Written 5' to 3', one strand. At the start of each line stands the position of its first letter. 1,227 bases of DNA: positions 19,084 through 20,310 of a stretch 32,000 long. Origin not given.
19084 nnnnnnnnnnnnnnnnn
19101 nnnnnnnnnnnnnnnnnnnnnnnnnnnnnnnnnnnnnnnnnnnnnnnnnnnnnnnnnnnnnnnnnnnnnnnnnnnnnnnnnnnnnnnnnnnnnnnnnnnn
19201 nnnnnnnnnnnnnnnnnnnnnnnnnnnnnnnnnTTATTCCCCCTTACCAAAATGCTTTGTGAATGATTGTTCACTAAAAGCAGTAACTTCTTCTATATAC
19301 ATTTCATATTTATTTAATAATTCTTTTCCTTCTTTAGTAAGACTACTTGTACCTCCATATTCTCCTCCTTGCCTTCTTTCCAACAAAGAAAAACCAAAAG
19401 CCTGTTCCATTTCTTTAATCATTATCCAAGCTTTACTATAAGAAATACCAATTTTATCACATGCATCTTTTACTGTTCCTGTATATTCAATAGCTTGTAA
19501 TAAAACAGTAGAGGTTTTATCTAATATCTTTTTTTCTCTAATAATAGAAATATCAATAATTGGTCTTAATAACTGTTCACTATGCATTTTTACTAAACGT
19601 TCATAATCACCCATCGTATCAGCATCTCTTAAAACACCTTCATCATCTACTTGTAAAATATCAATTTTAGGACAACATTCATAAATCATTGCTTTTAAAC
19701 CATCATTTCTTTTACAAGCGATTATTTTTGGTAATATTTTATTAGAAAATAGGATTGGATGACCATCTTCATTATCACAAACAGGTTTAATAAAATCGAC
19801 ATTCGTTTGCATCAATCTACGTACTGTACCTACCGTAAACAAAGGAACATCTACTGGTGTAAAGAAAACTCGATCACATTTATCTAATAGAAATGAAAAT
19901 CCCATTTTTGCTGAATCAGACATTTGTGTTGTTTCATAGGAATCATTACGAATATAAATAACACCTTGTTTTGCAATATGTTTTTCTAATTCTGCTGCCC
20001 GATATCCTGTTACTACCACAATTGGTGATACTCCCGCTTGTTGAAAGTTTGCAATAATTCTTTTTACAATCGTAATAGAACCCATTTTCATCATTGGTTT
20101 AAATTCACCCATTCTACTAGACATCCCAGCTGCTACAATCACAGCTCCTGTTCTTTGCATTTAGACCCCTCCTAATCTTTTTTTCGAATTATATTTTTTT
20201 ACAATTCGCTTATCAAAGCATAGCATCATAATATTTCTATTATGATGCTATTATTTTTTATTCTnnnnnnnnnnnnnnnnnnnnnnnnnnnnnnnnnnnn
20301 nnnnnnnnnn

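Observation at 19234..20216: Cofactor cytidylyltransferase fused to a ModE-type DNA-binding domain, sitting behind a promoter that carries a matching 9-N6-9 inverted repeat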

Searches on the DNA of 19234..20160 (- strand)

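Call 33: search_rna_families(sources=[L007, L008, L011, L014, L015, L018, L021, L022, L034, L036, L058, L072, L074, L005], threshold=gathering)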
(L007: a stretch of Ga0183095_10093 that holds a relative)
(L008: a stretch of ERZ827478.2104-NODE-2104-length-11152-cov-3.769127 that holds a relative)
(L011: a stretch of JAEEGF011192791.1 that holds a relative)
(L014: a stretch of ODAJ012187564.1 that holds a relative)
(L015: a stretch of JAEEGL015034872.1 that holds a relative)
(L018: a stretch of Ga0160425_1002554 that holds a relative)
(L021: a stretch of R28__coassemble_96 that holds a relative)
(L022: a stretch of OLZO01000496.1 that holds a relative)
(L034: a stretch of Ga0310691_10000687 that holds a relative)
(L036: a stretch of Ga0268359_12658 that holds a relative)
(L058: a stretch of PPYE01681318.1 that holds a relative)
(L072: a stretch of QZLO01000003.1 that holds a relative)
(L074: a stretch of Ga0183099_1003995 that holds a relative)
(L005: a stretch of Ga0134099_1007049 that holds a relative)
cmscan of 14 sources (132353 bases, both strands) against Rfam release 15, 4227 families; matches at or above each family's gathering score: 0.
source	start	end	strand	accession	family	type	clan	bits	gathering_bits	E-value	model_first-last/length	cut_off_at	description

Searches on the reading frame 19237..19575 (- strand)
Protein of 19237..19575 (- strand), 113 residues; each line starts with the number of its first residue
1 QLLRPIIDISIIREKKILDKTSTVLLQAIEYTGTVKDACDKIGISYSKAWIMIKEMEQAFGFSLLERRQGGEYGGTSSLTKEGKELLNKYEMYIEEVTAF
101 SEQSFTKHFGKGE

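Call 46: search_protein_representatives(protein=window:19237-19575:-)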
Query: 113 residues. Proteins with E-value up to 0.001 (for the whole library): 2809; up to 1e-10: 459; up to 1e-30: 1. The best 150 are listed.
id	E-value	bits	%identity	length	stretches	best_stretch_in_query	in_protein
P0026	5.2e-32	126.0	51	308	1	1-111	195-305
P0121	3.6e-21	91.2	46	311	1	1-109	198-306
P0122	3.8e-21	91.1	42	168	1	2-110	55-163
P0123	5.9e-20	87.3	47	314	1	3-109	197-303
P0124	6.3e-20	87.2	34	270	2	2-109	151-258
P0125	7.1e-20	87.0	41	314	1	4-111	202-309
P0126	8.8e-20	86.7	44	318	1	2-109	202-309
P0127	1.2e-19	86.3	42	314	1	4-109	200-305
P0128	1.3e-19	86.2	42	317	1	1-109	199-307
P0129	3.4e-19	84.8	42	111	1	2-111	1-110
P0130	5.3e-19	84.2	42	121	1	5-110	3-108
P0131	5.5e-19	84.2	44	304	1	4-110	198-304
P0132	6.0e-19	84.0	43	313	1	2-106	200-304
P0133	8.1e-19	83.6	48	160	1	22-113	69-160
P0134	8.5e-19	83.6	47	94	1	24-110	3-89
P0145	7.4e-18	80.5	43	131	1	9-110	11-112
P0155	7.7e-17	77.3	39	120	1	7-110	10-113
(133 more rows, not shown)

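Call 61: find_encoding_contigs(protein=P0130, flank=4000, max_places=3)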
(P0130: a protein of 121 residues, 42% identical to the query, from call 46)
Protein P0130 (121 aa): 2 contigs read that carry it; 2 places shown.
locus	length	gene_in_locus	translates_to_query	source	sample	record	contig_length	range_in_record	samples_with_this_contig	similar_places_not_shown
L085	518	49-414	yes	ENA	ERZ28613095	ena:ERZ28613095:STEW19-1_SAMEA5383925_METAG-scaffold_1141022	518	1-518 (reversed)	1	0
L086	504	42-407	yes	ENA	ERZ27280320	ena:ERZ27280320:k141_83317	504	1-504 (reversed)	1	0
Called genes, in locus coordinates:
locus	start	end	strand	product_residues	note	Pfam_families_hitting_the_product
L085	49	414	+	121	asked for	PF00126:HTH_1 (weak)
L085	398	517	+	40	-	?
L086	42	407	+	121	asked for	PF00126:HTH_1 (weak)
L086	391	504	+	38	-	?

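Call 62: find_encoding_contigs(protein=P0155, flank=5000, max_places=3)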
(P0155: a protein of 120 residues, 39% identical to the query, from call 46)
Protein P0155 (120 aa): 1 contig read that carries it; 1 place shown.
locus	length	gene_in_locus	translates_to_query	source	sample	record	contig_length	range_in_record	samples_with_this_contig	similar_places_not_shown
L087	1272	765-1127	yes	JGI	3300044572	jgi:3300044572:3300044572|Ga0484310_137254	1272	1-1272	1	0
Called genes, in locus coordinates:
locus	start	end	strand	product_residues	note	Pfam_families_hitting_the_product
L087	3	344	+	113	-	?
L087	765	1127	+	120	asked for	PF00126:HTH_1 (weak)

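Call 63: find_encoding_contigs(protein=P0145, flank=5000, max_places=3)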
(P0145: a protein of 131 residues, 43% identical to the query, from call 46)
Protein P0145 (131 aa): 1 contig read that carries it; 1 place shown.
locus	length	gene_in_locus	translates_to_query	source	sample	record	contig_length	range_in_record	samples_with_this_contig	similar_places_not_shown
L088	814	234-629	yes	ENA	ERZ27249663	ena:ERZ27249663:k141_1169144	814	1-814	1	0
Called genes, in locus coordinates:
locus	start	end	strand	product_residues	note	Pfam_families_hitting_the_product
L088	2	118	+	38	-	?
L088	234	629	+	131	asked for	PF00126:HTH_1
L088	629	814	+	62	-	?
